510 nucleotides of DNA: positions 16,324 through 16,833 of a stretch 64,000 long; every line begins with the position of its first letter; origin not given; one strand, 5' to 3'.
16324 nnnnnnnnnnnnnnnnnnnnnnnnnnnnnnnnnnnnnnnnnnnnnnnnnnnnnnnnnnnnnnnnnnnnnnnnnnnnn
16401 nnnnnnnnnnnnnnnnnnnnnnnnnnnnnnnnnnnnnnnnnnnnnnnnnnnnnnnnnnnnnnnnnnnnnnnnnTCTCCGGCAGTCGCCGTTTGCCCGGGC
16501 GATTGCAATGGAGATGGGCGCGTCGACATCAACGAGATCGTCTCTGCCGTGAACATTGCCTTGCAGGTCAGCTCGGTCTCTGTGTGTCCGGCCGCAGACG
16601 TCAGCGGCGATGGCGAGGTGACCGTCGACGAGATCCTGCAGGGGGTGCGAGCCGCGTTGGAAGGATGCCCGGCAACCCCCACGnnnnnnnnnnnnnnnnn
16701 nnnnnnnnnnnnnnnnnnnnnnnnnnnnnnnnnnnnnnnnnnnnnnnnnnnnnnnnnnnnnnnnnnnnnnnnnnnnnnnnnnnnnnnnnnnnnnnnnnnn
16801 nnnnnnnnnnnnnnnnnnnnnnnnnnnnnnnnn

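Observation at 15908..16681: Divergent gene pair sharing an N-terminal dockerin-like double Ca-binding repeat (hydrolase <-> decaheme cytochrome)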

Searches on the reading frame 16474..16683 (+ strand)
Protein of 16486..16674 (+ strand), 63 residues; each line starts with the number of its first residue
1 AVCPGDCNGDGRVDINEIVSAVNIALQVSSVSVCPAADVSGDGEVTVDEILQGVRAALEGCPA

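Call 13: search_solved_structures(query=window:16486-16674:+, max_evalue=10, show_alignments=3)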
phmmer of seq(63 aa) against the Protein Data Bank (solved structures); distinct sequences matched with E-value up to 10: 199 (the best 60 are shown).
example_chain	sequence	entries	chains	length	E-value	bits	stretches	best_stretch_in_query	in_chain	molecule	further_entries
2jnx_A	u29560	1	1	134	0.00012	25.8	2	6-54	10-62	Calcium binding protein 2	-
1jfj_A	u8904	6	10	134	0.00023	24.9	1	6-52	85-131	CALCIUM-BINDING PROTEIN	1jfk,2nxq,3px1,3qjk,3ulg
2m7n_A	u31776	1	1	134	0.00023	24.8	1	6-52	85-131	Calcium-binding protein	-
4zcu_A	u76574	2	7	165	0.0006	23.6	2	6-52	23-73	Calcium-binding mitochondrial carrier protein SCaMC-1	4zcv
4n5x_A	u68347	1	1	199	0.0011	22.7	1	6-52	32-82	Calcium-binding mitochondrial carrier protein SCaMC-1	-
2ggz_A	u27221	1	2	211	0.0013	22.5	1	6-52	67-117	Guanylyl cyclase-activating protein 3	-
2na0_A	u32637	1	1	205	0.0014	22.4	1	32-55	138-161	Guanylyl cyclase-activating protein 1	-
6tz6_B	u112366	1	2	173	0.0021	21.8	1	6-56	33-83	Calcineurin subunit B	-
2r2i_A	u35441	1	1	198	0.0025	21.6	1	32-55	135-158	Guanylyl cyclase-activating protein 1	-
2k7c_A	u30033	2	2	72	0.0043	20.9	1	5-20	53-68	Calcium-binding protein 1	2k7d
3ox6_A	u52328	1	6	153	0.0058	20.4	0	37-58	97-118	Calcium-binding protein 1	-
2lvi_A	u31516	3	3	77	0.0069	20.2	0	6-24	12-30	Polcalcin Phl p 7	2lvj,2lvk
1k9u_A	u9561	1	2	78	0.0072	20.2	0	6-24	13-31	Polcalcin Phl p 7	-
7m2m_A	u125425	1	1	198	0.0088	19.9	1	33-56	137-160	Guanylate cyclase activator 1A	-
8vsx_A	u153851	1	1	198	0.0089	19.9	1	33-56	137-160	Guanylyl cyclase-activating protein 1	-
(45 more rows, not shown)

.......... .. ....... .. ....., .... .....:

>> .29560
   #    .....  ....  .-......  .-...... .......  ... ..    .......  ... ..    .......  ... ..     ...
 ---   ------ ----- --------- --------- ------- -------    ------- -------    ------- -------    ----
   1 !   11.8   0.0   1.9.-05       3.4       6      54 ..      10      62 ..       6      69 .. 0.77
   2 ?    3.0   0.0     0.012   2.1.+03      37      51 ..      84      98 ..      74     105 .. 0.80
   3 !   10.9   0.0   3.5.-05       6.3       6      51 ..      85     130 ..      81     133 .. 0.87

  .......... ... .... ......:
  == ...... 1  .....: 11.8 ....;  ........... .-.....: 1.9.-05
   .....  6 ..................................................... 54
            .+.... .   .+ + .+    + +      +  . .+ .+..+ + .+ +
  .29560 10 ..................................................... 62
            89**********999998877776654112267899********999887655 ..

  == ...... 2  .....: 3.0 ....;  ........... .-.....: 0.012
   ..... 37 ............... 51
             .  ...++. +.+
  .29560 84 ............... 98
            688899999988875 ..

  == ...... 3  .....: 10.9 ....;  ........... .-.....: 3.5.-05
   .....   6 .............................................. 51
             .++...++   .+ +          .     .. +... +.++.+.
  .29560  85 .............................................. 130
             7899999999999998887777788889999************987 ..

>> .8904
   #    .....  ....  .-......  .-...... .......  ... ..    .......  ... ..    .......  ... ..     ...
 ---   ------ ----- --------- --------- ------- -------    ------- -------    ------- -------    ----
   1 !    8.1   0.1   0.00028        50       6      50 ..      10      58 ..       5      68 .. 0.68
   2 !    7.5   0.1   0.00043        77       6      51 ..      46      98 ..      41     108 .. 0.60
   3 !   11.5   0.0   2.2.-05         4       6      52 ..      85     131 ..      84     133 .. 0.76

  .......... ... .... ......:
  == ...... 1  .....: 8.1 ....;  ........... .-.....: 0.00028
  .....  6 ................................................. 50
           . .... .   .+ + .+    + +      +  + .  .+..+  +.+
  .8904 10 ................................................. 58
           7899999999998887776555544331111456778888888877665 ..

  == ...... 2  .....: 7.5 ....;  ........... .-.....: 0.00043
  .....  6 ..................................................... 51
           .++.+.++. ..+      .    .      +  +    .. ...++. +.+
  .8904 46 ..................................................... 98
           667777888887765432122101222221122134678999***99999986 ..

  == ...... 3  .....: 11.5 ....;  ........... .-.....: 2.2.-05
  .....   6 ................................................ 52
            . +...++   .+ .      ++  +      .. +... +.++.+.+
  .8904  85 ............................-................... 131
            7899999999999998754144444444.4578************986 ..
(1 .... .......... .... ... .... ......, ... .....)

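Call 15: find_homologous_proteins(query=window:16486-16674:+, max_evalue=0.001)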
Query seq(63 aa) (63 aa): 4 proteins with E <= 0.001 among 5 candidates.
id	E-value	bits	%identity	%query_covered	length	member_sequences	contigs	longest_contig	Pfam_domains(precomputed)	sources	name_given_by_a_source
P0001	1.4e-13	68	54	97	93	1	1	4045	-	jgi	jgi:hypothetical protein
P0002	2.3e-11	61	58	94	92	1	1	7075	PF13202.13,PF00036.39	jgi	jgi:hypothetical protein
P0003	4.4e-10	57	52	89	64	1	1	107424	PF13405.13,PF13202.13,PF00036.39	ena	-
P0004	2.5e-9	55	56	94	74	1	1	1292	-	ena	-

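Call 25: search_protein_representatives(alignment_id=A1)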
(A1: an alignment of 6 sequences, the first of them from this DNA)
Query: 6 sequences, 63 profile positions. Proteins with E-value up to 0.001 (for the whole library): 12590; up to 1e-10: 7676; up to 1e-30: 23. The best 150 are listed.
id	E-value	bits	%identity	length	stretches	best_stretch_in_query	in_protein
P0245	4.9e-52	190.1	-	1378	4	2-62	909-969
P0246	3.2e-48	177.9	-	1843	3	3-61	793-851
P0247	6.9e-46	170.4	-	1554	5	3-62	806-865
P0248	2.4e-45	168.7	-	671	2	3-62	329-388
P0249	2.1e-42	159.3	-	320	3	3-62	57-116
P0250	9.6e-41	154.0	-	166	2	2-63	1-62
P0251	1.3e-40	153.5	-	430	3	2-61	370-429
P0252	3.1e-40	152.3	-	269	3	2-61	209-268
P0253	3.1e-39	149.1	-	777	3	2-62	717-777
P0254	1.1e-36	141.0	-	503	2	2-62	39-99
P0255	2.2e-36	140.0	-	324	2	2-61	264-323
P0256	7.4e-35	135.1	-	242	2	2-62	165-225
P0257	1.2e-34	134.4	-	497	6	4-59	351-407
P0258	2.3e-34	133.5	-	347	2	2-61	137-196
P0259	2.6e-34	133.4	-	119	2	2-58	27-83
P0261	4.3e-33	129.5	-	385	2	2-62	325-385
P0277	7.6e-27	109.4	-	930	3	2-62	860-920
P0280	4.2e-26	107.1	-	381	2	2-61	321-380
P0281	4.5e-26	107.0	-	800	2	2-61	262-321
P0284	1.7e-25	105.1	-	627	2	3-61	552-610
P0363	1.1e-22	96.1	-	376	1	2-63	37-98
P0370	1.5e-22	95.7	-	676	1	2-62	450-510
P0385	2.4e-22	95.1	-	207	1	2-62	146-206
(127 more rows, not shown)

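Call 29: search_protein_families(library=pfam, alignment_id=A2, max_evalue=0.001)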
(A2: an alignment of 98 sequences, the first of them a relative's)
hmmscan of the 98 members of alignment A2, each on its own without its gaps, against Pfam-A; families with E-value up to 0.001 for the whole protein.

A. member 1, P0248 (671 aa): 3 families
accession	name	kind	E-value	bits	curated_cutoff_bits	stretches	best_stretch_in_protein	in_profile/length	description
PF00036.39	EF-hand_1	-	2.5e-11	42.7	25.4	0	363-381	9-27/29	EF hand domain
PF13405.12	EF-hand_6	-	3.4e-09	36.1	25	0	363-381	9-27/30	EF-hand domain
PF13499.12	EF-hand_7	-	4e-07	30.7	30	0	436-484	12-66/67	EF-hand domain pair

B. families by the number of members that match (of 98 scanned): 65 families (the first 25 are shown)
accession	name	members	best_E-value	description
PF00036.39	EF-hand_1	70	1.9e-30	EF hand domain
PF13405.12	EF-hand_6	49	9e-25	EF-hand domain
PF13202.12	EF-hand_5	36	2.6e-30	EF hand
PF00404.24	Dockerin_1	21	4.9e-44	Dockerin type I domain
PF13499.12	EF-hand_7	21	1.4e-26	EF-hand domain pair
PF07676.18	PD40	3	3e-12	WD40-like Beta Propeller Repeat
PF00963.24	Cohesin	3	3.4e-09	Cohesin domain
PF25174.1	Beta-prop_THOC3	3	2.5e-08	THOC3 beta-propeller domain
PF13948.11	DUF4215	3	1.7e-06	Domain of unknown function (DUF4215)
PF23416.1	DUF7107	3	1.5e-05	Domain of unknown function (DUF7107)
PF13833.12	EF-hand_8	2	4.7e-13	EF-hand domain pair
PF10282.15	Lactonase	2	1.5e-12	Lactonase, 7-bladed beta-propeller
PF17963.7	Big_9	2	2.5e-10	Bacterial Ig domain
PF21783.3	YNCE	2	1.6e-07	YNCE-like beta-propeller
PF00526.23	Dicty_CTDC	2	9.4e-07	Dictyostelium (slime mold) repeat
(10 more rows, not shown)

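Call 39: predict_structure(alignment_id=A3)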
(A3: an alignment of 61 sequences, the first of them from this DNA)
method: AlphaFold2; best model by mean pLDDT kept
length: 70 residues; sequences in the alignment: 61
mean_pLDDT: 88.5   pTM: 0.75
mean pLDDT of the five models: 88.5, 87.7, 87.4, 85.0, 83.8
residues with pLDDT >= 90: 55; 70-90: 5; 50-70: 7; < 50: 3
segments of 3 or more residues with pLDDT < 50: none
pLDDT, mean of each block of 10 residues (from residue 1): 69 93 98 96 95 96 74
secondary structure, 60 per line:
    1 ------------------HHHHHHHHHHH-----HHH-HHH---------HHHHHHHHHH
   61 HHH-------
elements in order: H19-29 H51-63

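Call 44: fold_search(model_id=the predicted structure, library=pdb)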
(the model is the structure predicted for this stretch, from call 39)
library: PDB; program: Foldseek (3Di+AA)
matches with E <= 10: 46; with E <= 0.001: 0
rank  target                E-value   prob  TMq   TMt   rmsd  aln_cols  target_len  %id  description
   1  2ccl_B                5.3e-02  1.00  0.58  0.64   2.9        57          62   24  THE S45A, T46A MUTANT OF THE TYPE I COHESIN-DOCKERIN COMPLEX FROM THE CELLULOSOME OF CLOSTRIDIUM THERMOCELLUM (released 2007-02-13)
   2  4fl4_G                9.3e-02  0.98  0.56  0.58   3.8        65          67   26  Scaffoldin conformation and dynamics revealed by a ternary complex from the Clostridium thermocellum cellulosome (released 2012-06-27)
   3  4dh2_D                1.1e-01  0.98  0.54  0.54   3.1        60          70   27  Crystal structure of Coh-OlpC(Cthe_0452)-Doc435(Cthe_0435) complex: A novel type I Cohesin-Dockerin complex from Clost (released 2012-11-28)
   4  4uyp_B                1.3e-01  0.96  0.58  0.56   4.1        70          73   21  High resolution structure of the third cohesin ScaC in complex with the ScaB dockerin with a mutation in the N-termina (released 2015-04-15)
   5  4dh2_B                1.4e-01  0.96  0.51  0.50   3.7        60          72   25  Crystal structure of Coh-OlpC(Cthe_0452)-Doc435(Cthe_0435) complex: A novel type I Cohesin-Dockerin complex from Clost (released 2012-11-28)
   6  4fl4_A                1.9e-01  0.96  0.54  0.55   3.4        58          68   26  Scaffoldin conformation and dynamics revealed by a ternary complex from the Clostridium thermocellum cellulosome (released 2012-06-27)
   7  4uyq_B                1.9e-01  0.95  0.54  0.52   3.5        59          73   27  High resolution structure of the third cohesin ScaC in complex with the ScaB dockerin with a mutation in the C-termina (released 2015-04-15)
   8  8x39_B                2.1e-01  0.97  0.58  0.33   2.6        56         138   21  Crystal structure of cellulosomal double-dockerin module of Clo1313_0689 from Clostridium thermocellum (released 2024-04-03)
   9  8x3a_MODEL_1_A        2.1e-01  0.97  0.60  0.31   2.5        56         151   21  Solution NMR structure of cellulosomal double-dockerin module of Clo1313_0689 from Clostridium thermocellum (released 2024-04-03)
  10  3ul4_B                2.6e-01  0.91  0.53  0.57   3.4        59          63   27  Crystal structure of Coh-OlpA(Cthe_3080)-Doc918(Cthe_0918) complex: A novel type I Cohesin-Dockerin complex from Clost (released 2012-11-28)
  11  4fl4_J                2.8e-01  0.93  0.54  0.57   3.4        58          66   26  Scaffoldin conformation and dynamics revealed by a ternary complex from the Clostridium thermocellum cellulosome (released 2012-06-27)
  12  2vn6_B                3.3e-01  0.89  0.52  0.55   2.9        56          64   25  The Clostridium cellulolyticum dockerin displays a dual binding mode for its cohesin partner (released 2008-05-13)
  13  2vn5_B                3.5e-01  0.89  0.51  0.62   3.1        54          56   24  The Clostridium cellulolyticum dockerin displays a dual binding mode for its cohesin partner (released 2008-05-20)
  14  6kge_D                3.8e-01  0.91  0.56  0.63   3.2        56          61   28  Crystal structure of CaDoc0917(R16D)-CaCohA2 complex at pH 5.5 (released 2020-07-08)
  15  2vn5_D                4.0e-01  0.87  0.51  0.62   3.2        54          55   24  The Clostridium cellulolyticum dockerin displays a dual binding mode for its cohesin partner (released 2008-05-20)
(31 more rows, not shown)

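Call 62: search_protein_families(library=pfam, proteins=[P0251, P0281, P0277, P0284, P0254, P0261, P0280, P0363, P0370, P0385], max_evalue=0.1)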
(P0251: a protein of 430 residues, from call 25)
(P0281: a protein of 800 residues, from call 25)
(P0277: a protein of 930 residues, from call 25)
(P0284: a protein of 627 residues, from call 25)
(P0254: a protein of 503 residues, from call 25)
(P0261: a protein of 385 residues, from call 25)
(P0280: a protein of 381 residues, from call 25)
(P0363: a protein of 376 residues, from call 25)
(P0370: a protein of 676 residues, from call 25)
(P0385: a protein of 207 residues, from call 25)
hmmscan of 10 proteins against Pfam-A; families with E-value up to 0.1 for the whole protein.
P0251 (430 aa): 5 families
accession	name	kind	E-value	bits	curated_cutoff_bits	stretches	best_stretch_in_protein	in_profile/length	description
PF00036.39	EF-hand_1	-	1.8e-11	43.2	25.4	1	404-422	8-26/29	EF hand domain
PF13405.12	EF-hand_6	-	1.5e-09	37.2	25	1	404-421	8-25/30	EF-hand domain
PF13202.12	EF-hand_5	-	4.2e-08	32.7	25.9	1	405-418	8-21/25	EF hand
PF13499.12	EF-hand_7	-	0.00019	22.2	30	0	374-418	12-62/67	EF-hand domain pair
PF13833.12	EF-hand_8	-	0.092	12.9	28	0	405-419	34-48/54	EF-hand domain pair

P0281 (800 aa): 2 families
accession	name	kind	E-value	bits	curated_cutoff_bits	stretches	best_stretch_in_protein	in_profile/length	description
PF00404.24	Dockerin_1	-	0.0021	18.6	22.9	0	264-303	1-42/57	Dockerin type I domain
PF00036.39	EF-hand_1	-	0.089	12.8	25.4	0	266-282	10-26/29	EF hand domain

P0277 (930 aa): 11 families
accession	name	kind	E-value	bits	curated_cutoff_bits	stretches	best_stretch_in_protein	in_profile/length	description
PF10282.15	Lactonase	-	1.5e-12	47.9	21.7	3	114-193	245-328/344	Lactonase, 7-bladed beta-propeller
PF00036.39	EF-hand_1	-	1.1e-09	37.5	25.4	0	455-472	9-26/29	EF hand domain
PF13405.12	EF-hand_6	-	2.9e-08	33.2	25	0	896-913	10-27/30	EF-hand domain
PF21783.3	YNCE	-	1.6e-07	31.4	27.1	2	122-250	37-160/339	YNCE-like beta-propeller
PF13499.12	EF-hand_7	-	5.7e-06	27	30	0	896-914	12-30/67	EF-hand domain pair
PF13202.12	EF-hand_5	-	4.5e-05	23.2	25.9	0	896-908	9-21/25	EF hand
PF08450.18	SGL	-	0.0006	19.9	26.3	1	54-173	117-243/246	SMP-30/Gluconolactonase/LRE-like region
PF00963.24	Cohesin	-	0.0028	18.3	24.1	1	495-535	2-43/139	Cohesin domain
PF01731.26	Arylesterase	-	0.0098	16.5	21.3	0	105-140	46-81/86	Arylesterase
PF02239.22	Cytochrom_D1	-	0.027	13.5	25.5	0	45-146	8-110/368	Cytochrome D1 heme domain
PF13833.12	EF-hand_8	-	0.036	14.2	28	0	895-914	34-53/54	EF-hand domain pair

P0284 (627 aa): 2 families
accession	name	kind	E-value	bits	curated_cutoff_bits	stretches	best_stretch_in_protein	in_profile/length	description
PF00036.39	EF-hand_1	-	0.0034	17.3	25.4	0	585-602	8-25/29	EF hand domain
PF13405.12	EF-hand_6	-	0.0061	16.7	25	0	587-603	10-26/30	EF-hand domain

P0254 (503 aa): 6 families
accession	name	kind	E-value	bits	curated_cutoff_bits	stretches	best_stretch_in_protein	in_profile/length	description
PF00036.39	EF-hand_1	-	3.5e-08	32.9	25.4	0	201-218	7-24/29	EF hand domain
PF13405.12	EF-hand_6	-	2.6e-05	24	25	0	43-62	10-28/30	EF-hand domain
PF00404.24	Dockerin_1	-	9.1e-05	23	22.9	1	170-212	1-45/57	Dockerin type I domain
PF13202.12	EF-hand_5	-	0.00018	21.3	25.9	1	202-217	7-22/25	EF hand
PF00963.24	Cohesin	-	0.023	15.3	24.1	1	260-298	3-41/139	Cohesin domain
PF13499.12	EF-hand_7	-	0.034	15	30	0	43-64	12-34/67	EF-hand domain pair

P0261 (385 aa): 2 families
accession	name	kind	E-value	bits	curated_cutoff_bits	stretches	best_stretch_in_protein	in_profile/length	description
PF00036.39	EF-hand_1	-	1.9e-05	24.3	25.4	0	28-42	10-24/29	EF hand domain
PF13405.12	EF-hand_6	-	0.0046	17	25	0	329-348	10-28/30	EF-hand domain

P0280 (381 aa): 5 families
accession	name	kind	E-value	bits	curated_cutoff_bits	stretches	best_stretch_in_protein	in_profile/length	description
PF00036.39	EF-hand_1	-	1.5e-07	30.9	25.4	0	35-48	10-23/29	EF hand domain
PF13405.12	EF-hand_6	-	3.7e-05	23.5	25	0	35-48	10-23/30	EF-hand domain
PF13499.12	EF-hand_7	-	0.0064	17.3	30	0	35-56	12-32/67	EF-hand domain pair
PF10428.14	SOG2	-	0.053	13.4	26.9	1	257-381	256-388/475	RAM signalling pathway protein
PF00404.24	Dockerin_1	-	0.065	13.9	22.9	0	33-76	1-46/57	Dockerin type I domain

P0363 (376 aa): 6 families
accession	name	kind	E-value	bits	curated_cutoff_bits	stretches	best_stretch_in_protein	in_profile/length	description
PF00036.39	EF-hand_1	-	4.8e-06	26.2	25.4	1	72-90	9-27/29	EF hand domain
PF13405.12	EF-hand_6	-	0.0007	19.6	25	0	72-90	9-27/30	EF-hand domain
PF13202.12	EF-hand_5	-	0.00084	19.2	25.9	1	71-86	7-22/25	EF hand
PF00404.24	Dockerin_1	-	0.026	15.2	22.9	1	39-81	1-45/57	Dockerin type I domain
PF13499.12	EF-hand_7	-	0.036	14.9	30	0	72-91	11-30/67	EF-hand domain pair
PF00963.24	Cohesin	-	0.083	13.5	24.1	0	161-276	3-115/139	Cohesin domain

P0370 (676 aa): 5 families
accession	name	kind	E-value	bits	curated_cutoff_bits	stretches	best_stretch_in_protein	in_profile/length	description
PF00036.39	EF-hand_1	-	3e-05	23.7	25.4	0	454-470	10-26/29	EF hand domain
PF13202.12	EF-hand_5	-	0.00034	20.4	25.9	0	456-469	11-24/25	EF hand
PF13405.12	EF-hand_6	-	0.0016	18.5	25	0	454-473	10-28/30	EF-hand domain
PF00963.24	Cohesin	-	0.0056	17.3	24.1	1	36-69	6-40/139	Cohesin domain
PF00404.24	Dockerin_1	-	0.013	16.1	22.9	1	453-494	2-45/57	Dockerin type I domain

P0385 (207 aa): 5 families
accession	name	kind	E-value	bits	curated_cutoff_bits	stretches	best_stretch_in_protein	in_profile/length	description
PF00036.39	EF-hand_1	-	7.2e-07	28.8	25.4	1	181-198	9-26/29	EF hand domain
PF13202.12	EF-hand_5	-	3e-06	26.9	25.9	1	180-194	7-21/25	EF hand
PF13405.12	EF-hand_6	-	3.7e-05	23.5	25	0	182-198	10-26/30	EF-hand domain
PF13499.12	EF-hand_7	-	0.0094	16.7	30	0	181-195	11-25/67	EF-hand domain pair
PF00404.24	Dockerin_1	-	0.013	16.1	22.9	1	149-190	2-45/57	Dockerin type I domain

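Call 86: search_solved_structures(query=A3, max_evalue=1, show_alignments=0)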
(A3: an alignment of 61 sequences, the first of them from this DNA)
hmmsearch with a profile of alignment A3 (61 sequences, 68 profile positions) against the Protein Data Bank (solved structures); distinct sequences matched with E-value up to 1: 229 (the best 60 are shown).
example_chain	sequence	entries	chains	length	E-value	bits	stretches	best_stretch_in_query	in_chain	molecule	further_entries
2b1u_A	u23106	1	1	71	6e-06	29.4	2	37-56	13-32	Calmodulin-like protein 5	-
2l1w_A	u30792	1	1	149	6.9e-05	26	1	8-59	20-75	Calmodulin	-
3dd4_A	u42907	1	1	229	0.00015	24.9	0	38-55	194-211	Kv channel-interacting protein 4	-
2jnx_A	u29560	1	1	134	0.00018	24.7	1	8-54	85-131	Calcium binding protein 2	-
3akb_A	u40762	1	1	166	0.00025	24.2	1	3-55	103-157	Putative calcium binding protein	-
3aka_A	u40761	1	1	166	0.00025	24.2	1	3-55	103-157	Putative calcium binding protein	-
7ukh_I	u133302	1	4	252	0.00048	23.3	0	38-55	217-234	Isoform 2 of Kv channel-interacting protein 2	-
7w6s_A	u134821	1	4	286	0.00075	22.7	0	38-55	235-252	Kv channel-interacting protein 2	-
6xxx_AAA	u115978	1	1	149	0.0009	22.4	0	8-57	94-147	Calmodulin-1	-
2jul_A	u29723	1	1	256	0.0011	22.1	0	38-56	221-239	Calsenilin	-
7xni_C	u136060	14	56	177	0.0012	22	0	30-62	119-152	Calmodulin-3 | Calmodulin-1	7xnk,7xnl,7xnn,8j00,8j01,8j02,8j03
1nya_A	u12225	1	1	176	0.0013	21.9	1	7-58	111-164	Calerythrin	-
6hcs_A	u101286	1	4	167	0.0013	21.9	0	37-62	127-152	Calmodulin-1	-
2m7n_A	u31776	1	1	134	0.0015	21.7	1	8-53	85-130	Calcium-binding protein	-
1jfj_A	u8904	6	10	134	0.0015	21.7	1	8-53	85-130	CALCIUM-BINDING PROTEIN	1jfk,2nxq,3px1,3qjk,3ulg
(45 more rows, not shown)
